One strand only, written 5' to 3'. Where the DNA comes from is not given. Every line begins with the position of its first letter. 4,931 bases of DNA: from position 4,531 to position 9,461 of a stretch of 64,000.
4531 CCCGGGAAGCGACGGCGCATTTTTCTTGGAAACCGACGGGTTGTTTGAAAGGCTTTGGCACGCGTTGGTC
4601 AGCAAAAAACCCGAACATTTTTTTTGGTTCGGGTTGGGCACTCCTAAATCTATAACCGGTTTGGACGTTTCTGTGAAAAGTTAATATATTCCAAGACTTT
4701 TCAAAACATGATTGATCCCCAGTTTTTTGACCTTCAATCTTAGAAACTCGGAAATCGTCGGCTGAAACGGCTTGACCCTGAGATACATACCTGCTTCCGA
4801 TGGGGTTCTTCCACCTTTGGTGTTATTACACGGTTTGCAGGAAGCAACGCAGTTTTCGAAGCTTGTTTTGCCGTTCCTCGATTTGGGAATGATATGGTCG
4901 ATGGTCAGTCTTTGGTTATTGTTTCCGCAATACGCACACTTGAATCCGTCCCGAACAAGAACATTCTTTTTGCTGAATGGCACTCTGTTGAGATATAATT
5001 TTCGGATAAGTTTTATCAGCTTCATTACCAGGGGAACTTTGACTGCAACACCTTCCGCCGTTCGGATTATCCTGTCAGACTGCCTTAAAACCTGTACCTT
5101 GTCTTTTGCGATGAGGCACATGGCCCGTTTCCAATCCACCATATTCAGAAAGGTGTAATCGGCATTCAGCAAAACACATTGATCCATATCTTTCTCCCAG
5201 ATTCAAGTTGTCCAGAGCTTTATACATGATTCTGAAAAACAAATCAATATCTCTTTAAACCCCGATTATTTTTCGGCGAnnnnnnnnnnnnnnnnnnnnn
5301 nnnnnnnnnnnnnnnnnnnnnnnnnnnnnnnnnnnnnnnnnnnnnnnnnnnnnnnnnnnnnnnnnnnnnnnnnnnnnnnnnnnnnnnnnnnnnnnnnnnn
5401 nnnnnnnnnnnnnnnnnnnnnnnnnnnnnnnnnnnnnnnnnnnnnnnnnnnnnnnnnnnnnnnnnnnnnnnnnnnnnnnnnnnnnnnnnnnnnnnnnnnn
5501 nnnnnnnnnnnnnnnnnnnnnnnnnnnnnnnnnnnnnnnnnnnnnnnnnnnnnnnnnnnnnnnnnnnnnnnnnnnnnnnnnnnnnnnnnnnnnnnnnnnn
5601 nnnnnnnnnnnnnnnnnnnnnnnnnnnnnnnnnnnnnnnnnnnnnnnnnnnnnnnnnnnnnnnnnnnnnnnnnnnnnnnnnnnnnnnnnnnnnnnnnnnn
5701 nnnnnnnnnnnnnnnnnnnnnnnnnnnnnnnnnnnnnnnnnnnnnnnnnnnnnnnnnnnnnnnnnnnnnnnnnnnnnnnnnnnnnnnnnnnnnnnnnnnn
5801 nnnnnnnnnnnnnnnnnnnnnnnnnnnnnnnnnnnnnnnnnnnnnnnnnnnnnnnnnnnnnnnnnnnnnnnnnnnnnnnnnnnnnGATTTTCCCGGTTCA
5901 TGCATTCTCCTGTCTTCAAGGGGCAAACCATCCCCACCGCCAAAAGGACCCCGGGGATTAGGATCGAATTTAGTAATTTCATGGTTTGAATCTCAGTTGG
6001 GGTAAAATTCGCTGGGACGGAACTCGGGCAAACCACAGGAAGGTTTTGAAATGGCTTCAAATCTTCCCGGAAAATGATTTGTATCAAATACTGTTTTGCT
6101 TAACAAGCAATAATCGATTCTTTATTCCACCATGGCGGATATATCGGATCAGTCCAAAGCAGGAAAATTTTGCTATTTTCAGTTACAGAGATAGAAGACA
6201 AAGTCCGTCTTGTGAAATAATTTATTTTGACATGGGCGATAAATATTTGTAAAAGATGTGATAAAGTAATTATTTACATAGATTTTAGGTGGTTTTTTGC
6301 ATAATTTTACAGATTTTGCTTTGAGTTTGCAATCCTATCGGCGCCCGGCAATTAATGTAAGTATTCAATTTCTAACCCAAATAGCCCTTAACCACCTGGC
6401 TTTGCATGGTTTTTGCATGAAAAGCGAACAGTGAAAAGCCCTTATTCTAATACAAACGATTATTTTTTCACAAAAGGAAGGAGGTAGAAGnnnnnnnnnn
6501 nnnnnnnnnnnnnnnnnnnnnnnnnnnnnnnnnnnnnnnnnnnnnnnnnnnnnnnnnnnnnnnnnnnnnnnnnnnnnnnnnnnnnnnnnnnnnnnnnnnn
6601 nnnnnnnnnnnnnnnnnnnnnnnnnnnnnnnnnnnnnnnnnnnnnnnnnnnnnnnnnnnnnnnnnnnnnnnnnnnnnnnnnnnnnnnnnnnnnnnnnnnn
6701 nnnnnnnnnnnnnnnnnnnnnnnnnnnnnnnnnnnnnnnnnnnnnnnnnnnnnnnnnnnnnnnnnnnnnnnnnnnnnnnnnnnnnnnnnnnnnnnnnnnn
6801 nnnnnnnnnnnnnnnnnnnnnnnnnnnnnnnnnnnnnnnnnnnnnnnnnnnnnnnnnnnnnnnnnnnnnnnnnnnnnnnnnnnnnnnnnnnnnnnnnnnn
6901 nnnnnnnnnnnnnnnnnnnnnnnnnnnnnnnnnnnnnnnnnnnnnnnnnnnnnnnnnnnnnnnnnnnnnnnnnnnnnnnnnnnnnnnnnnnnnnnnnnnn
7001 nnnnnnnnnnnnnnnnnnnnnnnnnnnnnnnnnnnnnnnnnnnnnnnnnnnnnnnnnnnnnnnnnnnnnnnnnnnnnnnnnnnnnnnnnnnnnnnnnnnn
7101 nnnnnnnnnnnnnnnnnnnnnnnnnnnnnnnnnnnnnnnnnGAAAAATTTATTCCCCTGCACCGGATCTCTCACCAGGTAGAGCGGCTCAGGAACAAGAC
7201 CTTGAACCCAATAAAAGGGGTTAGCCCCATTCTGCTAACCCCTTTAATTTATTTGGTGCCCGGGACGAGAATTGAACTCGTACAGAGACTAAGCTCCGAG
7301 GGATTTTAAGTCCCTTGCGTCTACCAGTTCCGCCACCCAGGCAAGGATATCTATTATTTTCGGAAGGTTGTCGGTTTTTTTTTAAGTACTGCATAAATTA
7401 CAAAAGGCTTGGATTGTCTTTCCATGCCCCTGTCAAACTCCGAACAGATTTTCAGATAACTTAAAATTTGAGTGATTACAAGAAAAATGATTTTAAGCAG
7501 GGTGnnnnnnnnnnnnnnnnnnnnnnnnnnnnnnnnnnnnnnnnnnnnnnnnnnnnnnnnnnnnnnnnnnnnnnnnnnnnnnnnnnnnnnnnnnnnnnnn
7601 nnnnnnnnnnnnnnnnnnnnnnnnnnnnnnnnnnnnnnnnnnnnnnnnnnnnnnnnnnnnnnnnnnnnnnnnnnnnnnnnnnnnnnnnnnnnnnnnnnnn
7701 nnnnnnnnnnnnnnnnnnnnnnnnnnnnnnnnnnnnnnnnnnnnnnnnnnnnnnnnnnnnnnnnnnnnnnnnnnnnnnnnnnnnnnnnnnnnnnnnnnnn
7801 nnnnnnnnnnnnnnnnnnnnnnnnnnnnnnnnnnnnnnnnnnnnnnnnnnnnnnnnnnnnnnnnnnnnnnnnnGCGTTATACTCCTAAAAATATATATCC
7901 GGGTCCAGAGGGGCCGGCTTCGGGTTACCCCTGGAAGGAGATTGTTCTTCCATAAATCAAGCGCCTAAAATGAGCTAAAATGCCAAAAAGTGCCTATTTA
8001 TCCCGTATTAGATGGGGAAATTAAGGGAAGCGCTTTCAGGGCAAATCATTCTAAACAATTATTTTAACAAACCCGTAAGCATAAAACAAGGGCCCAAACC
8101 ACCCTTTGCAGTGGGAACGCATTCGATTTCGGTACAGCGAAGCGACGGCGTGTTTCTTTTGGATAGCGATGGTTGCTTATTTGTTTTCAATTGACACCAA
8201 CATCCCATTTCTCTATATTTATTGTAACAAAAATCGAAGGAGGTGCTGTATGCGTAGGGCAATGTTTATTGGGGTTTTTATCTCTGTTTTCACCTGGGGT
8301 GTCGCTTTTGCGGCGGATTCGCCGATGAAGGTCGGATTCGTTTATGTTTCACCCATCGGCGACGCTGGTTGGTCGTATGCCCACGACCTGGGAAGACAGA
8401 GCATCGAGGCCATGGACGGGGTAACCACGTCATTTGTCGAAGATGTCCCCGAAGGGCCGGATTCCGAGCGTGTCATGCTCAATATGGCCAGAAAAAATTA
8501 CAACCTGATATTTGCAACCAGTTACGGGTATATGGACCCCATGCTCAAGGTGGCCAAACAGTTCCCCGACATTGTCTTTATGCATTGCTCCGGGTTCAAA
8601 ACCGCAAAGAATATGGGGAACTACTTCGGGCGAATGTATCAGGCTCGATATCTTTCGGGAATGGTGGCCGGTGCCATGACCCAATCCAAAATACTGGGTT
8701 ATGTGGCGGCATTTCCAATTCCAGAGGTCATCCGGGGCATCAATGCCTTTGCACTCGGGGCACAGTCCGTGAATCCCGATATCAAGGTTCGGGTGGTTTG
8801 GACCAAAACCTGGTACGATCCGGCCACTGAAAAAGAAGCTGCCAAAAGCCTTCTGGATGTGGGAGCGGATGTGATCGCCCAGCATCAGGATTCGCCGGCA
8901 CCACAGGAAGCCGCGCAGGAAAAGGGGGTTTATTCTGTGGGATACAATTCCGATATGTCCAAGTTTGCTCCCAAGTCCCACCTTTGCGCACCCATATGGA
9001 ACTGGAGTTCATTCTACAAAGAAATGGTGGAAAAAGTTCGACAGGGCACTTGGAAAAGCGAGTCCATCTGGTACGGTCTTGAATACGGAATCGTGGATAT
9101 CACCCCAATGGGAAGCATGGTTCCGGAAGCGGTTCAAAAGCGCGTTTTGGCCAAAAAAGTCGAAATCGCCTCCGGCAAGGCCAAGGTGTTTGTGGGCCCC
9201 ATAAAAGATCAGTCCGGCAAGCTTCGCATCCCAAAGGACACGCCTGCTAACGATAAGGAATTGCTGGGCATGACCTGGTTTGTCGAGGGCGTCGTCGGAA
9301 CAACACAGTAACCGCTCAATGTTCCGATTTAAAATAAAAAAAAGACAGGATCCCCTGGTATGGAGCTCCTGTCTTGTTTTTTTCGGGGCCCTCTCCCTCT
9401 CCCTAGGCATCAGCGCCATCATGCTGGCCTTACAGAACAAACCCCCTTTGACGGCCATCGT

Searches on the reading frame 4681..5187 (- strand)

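Call 54: search_protein_families(library=pfam, max_evalue=0.001, proteins=[window:4681-5187:-])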
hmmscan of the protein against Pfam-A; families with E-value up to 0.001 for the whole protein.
window:4681-5187:- (168 aa): 3 families
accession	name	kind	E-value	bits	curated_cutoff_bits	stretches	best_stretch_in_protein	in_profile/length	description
PF01844.29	HNH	-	4.1e-14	52.9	21.4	1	84-125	1-45/47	HNH endonuclease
PF14279.12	HNH_5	-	4.3e-13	49.4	27.5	1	84-134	1-53/56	HNH endonuclease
PF13395.12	HNH_4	-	1.1e-07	32.2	22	1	91-129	15-53/54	HNH endonuclease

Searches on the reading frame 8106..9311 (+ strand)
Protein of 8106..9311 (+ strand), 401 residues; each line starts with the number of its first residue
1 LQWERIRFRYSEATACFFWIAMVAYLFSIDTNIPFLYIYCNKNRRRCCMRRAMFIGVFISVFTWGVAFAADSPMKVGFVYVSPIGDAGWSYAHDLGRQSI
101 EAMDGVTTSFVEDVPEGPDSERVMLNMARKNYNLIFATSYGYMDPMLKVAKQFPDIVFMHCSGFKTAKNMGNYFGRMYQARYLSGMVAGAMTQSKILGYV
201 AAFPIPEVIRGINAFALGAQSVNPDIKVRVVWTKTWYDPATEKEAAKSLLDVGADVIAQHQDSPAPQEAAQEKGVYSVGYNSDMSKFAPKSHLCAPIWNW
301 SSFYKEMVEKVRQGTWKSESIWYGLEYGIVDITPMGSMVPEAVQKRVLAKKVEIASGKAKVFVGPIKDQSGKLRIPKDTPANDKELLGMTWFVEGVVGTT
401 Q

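Call 54: search_protein_families(library=pfam, max_evalue=0.001, proteins=[window:8106-9311:+])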
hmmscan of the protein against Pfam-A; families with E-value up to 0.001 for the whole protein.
window:8106-9311:+ (401 aa): 1 family
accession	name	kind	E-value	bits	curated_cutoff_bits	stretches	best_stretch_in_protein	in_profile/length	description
PF02608.20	Bmp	-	3.1e-70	237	24.1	1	75-358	3-294/301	ABC transporter substrate-binding protein PnrA-like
